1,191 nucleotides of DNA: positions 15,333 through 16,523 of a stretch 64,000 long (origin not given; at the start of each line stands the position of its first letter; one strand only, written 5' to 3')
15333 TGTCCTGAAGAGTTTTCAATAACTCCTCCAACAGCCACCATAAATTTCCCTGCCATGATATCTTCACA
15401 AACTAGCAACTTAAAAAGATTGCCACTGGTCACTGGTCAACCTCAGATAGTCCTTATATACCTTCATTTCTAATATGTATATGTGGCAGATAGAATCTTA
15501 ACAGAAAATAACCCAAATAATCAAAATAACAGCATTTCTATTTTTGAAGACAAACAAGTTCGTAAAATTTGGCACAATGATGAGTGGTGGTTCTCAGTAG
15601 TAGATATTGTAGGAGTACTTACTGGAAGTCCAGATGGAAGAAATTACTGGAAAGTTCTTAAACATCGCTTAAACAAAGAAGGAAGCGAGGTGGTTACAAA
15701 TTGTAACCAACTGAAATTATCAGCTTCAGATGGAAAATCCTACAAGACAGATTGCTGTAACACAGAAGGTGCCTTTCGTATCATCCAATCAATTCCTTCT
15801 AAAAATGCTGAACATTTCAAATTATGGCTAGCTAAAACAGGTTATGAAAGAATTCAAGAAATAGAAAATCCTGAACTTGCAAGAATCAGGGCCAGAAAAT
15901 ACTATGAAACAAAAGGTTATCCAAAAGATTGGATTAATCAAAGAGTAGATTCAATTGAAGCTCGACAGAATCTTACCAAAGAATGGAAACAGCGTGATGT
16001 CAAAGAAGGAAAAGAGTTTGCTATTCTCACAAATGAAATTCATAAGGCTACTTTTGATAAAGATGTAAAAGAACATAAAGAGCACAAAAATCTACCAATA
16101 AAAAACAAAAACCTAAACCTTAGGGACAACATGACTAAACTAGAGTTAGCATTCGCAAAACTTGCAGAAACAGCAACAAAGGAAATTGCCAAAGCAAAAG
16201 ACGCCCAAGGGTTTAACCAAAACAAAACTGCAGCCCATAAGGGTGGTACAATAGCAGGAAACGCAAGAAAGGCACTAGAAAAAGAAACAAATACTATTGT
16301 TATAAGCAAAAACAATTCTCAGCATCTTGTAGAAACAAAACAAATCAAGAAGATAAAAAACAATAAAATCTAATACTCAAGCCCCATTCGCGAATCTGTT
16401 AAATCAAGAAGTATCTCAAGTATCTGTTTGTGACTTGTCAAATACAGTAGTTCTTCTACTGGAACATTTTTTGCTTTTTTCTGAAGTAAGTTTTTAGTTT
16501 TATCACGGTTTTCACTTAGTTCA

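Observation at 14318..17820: Accessory islet (NTase / NUDIX / Bro-N-DinD / AbrB-PhoU / Zn ribbon) inserted after the conserved eL42-eS27-aIF2a-Nop10 cluster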

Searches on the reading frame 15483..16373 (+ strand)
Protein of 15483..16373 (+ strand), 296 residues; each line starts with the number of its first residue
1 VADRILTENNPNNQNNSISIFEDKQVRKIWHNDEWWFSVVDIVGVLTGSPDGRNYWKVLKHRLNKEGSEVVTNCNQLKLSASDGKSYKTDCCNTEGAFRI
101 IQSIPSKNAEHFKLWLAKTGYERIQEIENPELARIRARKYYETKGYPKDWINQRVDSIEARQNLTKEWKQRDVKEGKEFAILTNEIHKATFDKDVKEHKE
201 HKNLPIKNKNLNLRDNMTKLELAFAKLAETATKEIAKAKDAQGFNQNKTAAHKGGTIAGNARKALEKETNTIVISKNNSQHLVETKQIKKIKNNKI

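Call 3: search_protein_families(library=pfam, proteins=[window:15483-16373:+], max_evalue=0.1)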
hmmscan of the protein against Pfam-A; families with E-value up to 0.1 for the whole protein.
window:15483-16373:+ (296 aa): 1 family
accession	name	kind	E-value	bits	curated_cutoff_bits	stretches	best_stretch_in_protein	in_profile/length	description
PF02498.22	Bro-N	-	1.5e-11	45.1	25.6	1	25-118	1-92/96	BRO family, N-terminal domain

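Call 4: search_protein_families(library=ncbifam, proteins=[window:15483-16373:+], max_evalue=0.1)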
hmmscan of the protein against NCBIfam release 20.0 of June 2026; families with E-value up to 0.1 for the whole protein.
window:15483-16373:+ (296 aa): 0 families

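Call 5: search_protein_families(library=padloc, proteins=[window:15483-16373:+], max_evalue=0.1)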
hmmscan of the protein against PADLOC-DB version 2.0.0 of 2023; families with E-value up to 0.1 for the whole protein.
window:15483-16373:+ (296 aa): 2 families
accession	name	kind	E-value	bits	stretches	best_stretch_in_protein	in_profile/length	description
PDLC04920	PDC-S13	-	9.8e-116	384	1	14-290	3-277/286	-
PDLC04841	PDC-S04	-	6.9e-29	99.4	1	14-118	3-112/292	-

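Call 6: search_protein_families(library=phrogs, proteins=[window:15483-16373:+], max_evalue=0.1)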
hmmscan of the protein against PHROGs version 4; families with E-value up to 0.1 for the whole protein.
window:15483-16373:+ (296 aa): 5 families
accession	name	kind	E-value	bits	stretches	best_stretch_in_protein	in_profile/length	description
phrog_15286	-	unknown function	1.7e-88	297.3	1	14-281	3-268/274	-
phrog_28094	-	unknown function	4.2e-12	47.1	1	225-280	4-59/66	-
phrog_8036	-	unknown function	6.1e-05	23.4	1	153-271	144-256/290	-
phrog_9976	-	transcription regulation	0.00054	20.9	1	19-125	4-99/188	anti-repressor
phrog_2593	-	transcription regulation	0.015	16.1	1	10-173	16-165/255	anti-repressor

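Call 31: search_dna_similar(query=window:15483-16373:+, collection=phages, mode=protein, max_rows=15)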
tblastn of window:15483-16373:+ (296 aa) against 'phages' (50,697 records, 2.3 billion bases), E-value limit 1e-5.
Records with a match: 4; places in all: 4; records where one place covers at least 80% of the query: 2.
Best place of each record, by identity: <60% 4.
By first word of the organism name: Bacteriophage 4.
By host as written in the record: - 4.
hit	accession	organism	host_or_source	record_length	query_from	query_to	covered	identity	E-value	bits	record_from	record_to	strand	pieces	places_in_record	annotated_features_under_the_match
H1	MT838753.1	Bacteriophage sp.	human fecal samples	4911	18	282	90%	48.3%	1e-64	224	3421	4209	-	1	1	record has no annotation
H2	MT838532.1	Bacteriophage sp.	human fecal samples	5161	18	282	90%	47.6%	1e-65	227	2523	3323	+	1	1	record has no annotation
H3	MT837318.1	Bacteriophage sp.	human fecal samples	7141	17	180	55%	39.2%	1e-31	129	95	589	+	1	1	record has no annotation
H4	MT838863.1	Bacteriophage sp.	human fecal samples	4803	157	282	43%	41.3%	6e-11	69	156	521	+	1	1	record has no annotation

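Call 32: search_dna_similar(query=window:15483-16373:+, collection=plasmids, mode=protein, max_rows=15)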
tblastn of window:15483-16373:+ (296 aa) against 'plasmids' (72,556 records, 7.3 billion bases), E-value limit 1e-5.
Records with a match: 23; places in all: 26; records where one place covers at least 80% of the query: 9.
Best place of each record, by identity: <60% 23.
By first word of the organism name: Chondrinema 11; Candidatus 4; Haliscomenobacter 2; Parabacteroides 2; Phocaeicola 2; Arcobacter 1; Treponema 1.
By predicted mobility (MOB-suite, as given by PLSDB): non-mobilizable 22; mobilizable 1.
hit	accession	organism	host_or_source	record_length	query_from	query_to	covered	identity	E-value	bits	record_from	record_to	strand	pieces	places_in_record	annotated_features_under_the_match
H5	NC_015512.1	Haliscomenobacter hydrossis DSM 1100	activated sludge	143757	18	278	88%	57.3%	5e-70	242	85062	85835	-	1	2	Bro-N domain-containing protein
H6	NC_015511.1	Haliscomenobacter hydrossis DSM 1100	activated sludge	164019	18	278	88%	56.9%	1e-69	241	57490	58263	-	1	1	Bro-N domain-containing protein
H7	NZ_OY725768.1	Parabacteroides distasonis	-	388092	17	280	88%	51.3%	9e-56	243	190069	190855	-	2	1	none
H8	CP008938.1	Candidatus Paracaedimonas acanthamoebae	Acanthamoeba polyphaga HN-3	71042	18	278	88%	50.6%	7e-69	238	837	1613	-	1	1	phage antirepressor protein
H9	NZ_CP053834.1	Arcobacter cloacae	cell culture,Sewage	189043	18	284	90%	49.1%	1e-64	226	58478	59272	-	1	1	Bro-N domain-containing protein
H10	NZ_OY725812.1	Parabacteroides distasonis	-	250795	17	283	90%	48.0%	2e-67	234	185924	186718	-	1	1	Bro-N domain-containing protein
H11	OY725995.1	Phocaeicola massiliensis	-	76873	17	280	89%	47.7%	7e-63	221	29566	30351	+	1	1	record has no annotation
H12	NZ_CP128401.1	Candidatus Chlorohelix allophototropha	Single colony of Candidatus Chlorohelix ...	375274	26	278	85%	44.9%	2e-55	199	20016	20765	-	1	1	Bro-N domain-containing protein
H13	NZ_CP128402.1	Candidatus Chlorohelix allophototropha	Single colony of Candidatus Chlorohelix ...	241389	18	278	88%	42.5%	9e-57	203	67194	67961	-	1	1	Bro-N domain-containing protein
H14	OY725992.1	Phocaeicola massiliensis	-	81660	40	255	73%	44.4%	1e-41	160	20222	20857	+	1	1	record has no annotation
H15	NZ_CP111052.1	Chondrinema litorale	Seaweed,red alga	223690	18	156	47%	46.8%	3e-28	121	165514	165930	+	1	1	BRO family protein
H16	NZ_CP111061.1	Chondrinema litorale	Seaweed,red alga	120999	18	154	46%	44.5%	8e-27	117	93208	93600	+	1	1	BRO family protein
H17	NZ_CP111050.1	Chondrinema litorale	Seaweed,red alga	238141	18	133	39%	52.1%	8e-31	129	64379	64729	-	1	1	BRO family protein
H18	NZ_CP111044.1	Chondrinema litorale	Seaweed,red alga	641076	18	154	46%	43.2%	4e-22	103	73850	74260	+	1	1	BRO family protein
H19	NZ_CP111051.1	Chondrinema litorale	Seaweed,red alga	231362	18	133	39%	48.7%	2e-25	113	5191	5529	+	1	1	BRO family protein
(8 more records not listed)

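Call 34: get_annotated_region(hit=H5, flank=5000)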
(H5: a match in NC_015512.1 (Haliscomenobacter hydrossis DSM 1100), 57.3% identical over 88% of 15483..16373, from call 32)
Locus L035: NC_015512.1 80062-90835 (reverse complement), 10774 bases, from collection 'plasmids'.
description: Haliscomenobacter hydrossis DSM 1100 plasmid pHALHY02, complete sequence
organism: Haliscomenobacter hydrossis DSM 1100 (NCBI taxid 760192)
taxonomy: Bacteria; Bacteroidota; Saprospiria; Saprospirales; Haliscomenobacteraceae; Haliscomenobacter; Haliscomenobacter hydrossis; Haliscomenobacter hydrossis DSM 1100
host: -; source: activated sludge; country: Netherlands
typing (MOB-suite, as given by PLSDB): non-mobilizable; replicon rep_cluster_1690
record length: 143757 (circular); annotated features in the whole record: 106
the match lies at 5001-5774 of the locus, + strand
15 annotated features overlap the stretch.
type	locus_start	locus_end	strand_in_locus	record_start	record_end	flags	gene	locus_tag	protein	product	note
CDS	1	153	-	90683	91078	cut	-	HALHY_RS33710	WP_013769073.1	SLOG family protein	-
CDS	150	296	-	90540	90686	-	-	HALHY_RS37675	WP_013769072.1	hypothetical protein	-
CDS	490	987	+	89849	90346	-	-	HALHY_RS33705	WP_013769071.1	hypothetical protein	-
CDS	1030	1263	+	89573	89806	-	-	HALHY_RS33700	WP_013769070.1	hypothetical protein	-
CDS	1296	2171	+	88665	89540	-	-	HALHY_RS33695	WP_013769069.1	zincin-like metallopeptidase domain-containing protein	-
CDS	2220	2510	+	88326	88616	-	-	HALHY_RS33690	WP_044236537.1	hypothetical protein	-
CDS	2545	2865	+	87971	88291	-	-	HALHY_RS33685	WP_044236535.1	hypothetical protein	-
CDS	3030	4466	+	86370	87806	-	-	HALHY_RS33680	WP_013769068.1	DUF4942 domain-containing protein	-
CDS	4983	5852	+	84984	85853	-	-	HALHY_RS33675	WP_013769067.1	Bro-N domain-containing protein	-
CDS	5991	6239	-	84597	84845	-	-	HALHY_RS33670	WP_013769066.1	hypothetical protein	-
CDS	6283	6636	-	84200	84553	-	-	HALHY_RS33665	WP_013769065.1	hypothetical protein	-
CDS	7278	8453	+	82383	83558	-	-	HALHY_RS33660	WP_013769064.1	nucleotidyltransferase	-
CDS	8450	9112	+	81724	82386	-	-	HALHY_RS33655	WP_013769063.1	SEC-C metal-binding domain-containing protein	-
CDS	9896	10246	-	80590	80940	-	-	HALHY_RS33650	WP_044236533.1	hypothetical protein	-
CDS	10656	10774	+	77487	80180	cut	-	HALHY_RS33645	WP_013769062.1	hypothetical protein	-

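Call 35: get_annotated_region(hit=H9, flank=5000)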
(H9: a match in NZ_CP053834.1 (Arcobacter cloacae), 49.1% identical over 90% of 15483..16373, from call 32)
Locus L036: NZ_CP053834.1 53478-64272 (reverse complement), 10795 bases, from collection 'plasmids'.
description: Arcobacter cloacae strain LMG 26153 plasmid pACLO, complete sequence
organism: Arcobacter cloacae (NCBI taxid 1054034)
taxonomy: Bacteria; Campylobacterota; Epsilonproteobacteria; Campylobacterales; Arcobacteraceae; Arcobacter; Arcobacter cloacae
host: -; source: cell culture,Sewage; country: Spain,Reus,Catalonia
typing (MOB-suite, as given by PLSDB): non-mobilizable
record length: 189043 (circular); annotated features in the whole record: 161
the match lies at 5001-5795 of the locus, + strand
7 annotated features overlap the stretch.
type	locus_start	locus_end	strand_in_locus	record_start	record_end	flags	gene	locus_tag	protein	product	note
CDS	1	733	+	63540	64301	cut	cas5b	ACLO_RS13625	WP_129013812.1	type I-B CRISPR-associated protein Cas5b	GO:0043571 - maintenance of CRISPR repeat elements [Evidence IEA]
CDS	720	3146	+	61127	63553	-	cas3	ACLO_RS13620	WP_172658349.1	CRISPR-associated helicase Cas3'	GO:0043571 - maintenance of CRISPR repeat elements [Evidence IEA]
CDS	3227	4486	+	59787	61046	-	-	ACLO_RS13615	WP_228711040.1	ATP-binding protein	-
CDS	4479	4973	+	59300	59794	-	cas4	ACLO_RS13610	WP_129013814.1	CRISPR-associated protein Cas4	GO:0043571 - maintenance of CRISPR repeat elements [Evidence IEA]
CDS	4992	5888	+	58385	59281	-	-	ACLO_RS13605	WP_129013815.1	Bro-N domain-containing protein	-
CDS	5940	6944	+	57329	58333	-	cas1b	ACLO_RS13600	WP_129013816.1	type I-B CRISPR-associated endonuclease Cas1b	GO:0043571 - maintenance of CRISPR repeat elements [Evidence IEA]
CDS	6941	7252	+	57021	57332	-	cas2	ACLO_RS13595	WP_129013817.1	CRISPR-associated endonuclease Cas2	GO:0043571 - maintenance of CRISPR repeat elements [Evidence IEA]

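Call 46: find_related_loci(query=window:15483-16373:+, collection=metagenome_contigs, flank=6000)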
Query window:15483-16373:+ (296 aa) in metagenome_contigs; peptide patterns used: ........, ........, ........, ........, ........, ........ (x = any residue, [..] = any of these).
599 stretches matched a pattern (row limit reached: there are more); 323 encode a relative of the query (tblastn E <= 1e-3); the best 80 are kept; 80 distinct loci.
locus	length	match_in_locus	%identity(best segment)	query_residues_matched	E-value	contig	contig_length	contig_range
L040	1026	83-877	63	15-281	7e-125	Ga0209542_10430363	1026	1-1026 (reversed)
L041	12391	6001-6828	60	1-287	1e-111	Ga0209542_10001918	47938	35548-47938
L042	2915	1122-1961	60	14-294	3e-111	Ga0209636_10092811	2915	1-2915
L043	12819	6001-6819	63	17-288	1e-106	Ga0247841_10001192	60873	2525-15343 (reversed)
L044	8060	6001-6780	63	15-278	4e-103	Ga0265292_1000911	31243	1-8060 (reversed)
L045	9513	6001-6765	64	24-278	9e-103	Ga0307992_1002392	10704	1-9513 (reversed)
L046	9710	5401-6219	58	13-286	3e-102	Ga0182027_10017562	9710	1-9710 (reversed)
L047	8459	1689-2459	61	18-278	4e-102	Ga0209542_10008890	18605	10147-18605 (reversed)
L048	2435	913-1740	57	14-295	3e-106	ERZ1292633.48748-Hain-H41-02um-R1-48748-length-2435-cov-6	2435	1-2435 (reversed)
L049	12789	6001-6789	61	13-278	4e-102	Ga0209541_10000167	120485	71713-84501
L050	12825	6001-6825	58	16-291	2e-101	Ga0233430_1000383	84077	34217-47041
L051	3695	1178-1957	61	15-278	3e-102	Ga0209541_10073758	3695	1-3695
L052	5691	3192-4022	59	16-289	4e-101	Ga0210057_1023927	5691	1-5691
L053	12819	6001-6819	56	12-290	4e-100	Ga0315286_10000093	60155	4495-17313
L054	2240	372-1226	54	5-295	1e-104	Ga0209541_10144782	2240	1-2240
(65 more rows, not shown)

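Call 47: find_related_loci(query=window:15483-16373:+, collection=viral_contigs, flank=6000)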
Query window:15483-16373:+ (296 aa) in viral_contigs; peptide patterns used: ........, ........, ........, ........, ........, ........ (x = any residue, [..] = any of these).
92 stretches matched a pattern; 1 encode a relative of the query (tblastn E <= 1e-3); 1 distinct loci.
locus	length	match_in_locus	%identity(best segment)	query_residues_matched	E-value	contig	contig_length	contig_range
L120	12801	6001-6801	51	16-280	3e-79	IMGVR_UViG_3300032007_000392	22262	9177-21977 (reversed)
